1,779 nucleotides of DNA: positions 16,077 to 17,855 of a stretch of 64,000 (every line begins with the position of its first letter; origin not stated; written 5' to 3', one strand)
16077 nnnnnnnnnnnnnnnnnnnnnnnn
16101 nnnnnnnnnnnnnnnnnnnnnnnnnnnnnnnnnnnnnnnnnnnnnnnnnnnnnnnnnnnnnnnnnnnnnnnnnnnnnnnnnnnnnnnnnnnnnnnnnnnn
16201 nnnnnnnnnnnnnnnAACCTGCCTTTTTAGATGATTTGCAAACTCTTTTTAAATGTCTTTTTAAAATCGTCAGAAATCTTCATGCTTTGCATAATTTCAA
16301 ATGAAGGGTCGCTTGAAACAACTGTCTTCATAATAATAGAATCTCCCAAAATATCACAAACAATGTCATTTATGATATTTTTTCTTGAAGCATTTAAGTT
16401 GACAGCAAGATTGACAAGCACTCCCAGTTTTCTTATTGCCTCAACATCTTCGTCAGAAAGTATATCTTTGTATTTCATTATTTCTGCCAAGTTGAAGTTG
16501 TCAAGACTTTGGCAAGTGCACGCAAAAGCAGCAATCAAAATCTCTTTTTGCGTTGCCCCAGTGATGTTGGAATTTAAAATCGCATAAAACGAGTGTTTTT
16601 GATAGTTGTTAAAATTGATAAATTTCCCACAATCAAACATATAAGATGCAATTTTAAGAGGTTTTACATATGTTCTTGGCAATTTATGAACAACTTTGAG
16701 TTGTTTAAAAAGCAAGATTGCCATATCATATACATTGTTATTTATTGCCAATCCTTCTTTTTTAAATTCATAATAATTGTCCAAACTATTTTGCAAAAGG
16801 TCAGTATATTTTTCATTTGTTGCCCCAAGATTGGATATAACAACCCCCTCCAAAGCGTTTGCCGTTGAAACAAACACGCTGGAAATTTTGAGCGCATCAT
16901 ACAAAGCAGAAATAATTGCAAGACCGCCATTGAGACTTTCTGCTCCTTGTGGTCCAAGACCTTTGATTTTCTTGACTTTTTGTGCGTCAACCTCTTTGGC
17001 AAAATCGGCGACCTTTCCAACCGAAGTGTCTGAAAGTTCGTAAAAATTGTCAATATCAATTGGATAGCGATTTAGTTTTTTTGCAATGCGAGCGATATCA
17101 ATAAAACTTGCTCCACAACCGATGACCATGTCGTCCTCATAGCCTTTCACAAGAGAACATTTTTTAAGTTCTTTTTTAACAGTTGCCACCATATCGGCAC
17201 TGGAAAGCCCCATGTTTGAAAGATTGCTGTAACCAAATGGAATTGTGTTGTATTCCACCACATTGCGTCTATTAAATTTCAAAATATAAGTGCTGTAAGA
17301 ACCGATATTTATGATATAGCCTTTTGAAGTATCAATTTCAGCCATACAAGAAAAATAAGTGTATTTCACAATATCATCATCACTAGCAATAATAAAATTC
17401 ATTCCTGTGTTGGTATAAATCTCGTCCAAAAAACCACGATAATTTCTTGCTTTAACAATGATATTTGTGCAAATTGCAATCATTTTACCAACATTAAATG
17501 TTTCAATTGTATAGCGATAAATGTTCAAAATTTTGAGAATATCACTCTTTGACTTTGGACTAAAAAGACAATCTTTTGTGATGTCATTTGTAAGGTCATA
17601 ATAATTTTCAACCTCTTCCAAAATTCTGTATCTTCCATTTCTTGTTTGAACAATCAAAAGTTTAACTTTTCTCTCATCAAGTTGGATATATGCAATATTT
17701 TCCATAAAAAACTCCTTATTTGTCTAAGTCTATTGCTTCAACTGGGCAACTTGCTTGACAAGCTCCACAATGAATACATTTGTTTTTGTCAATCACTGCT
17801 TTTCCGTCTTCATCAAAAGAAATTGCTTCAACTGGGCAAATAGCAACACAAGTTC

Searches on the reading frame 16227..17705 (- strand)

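Call 38: search_protein_families(library=pfam, proteins=[window:16227-17705:-], max_evalue=0.001)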
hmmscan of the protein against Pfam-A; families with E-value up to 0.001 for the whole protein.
window:16227-17705:- (492 aa): 2 families
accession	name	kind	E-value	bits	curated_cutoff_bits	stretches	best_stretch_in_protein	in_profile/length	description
PF02541.22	Ppx-GppA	-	2.9e-14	53.6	27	1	18-293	2-282/285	Ppx/GppA phosphatase family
PF21447.3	Ppx-GppA_III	-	5.1e-13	49.7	27.3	1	323-451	21-146/177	Ppx/GppA phosphatase, domain III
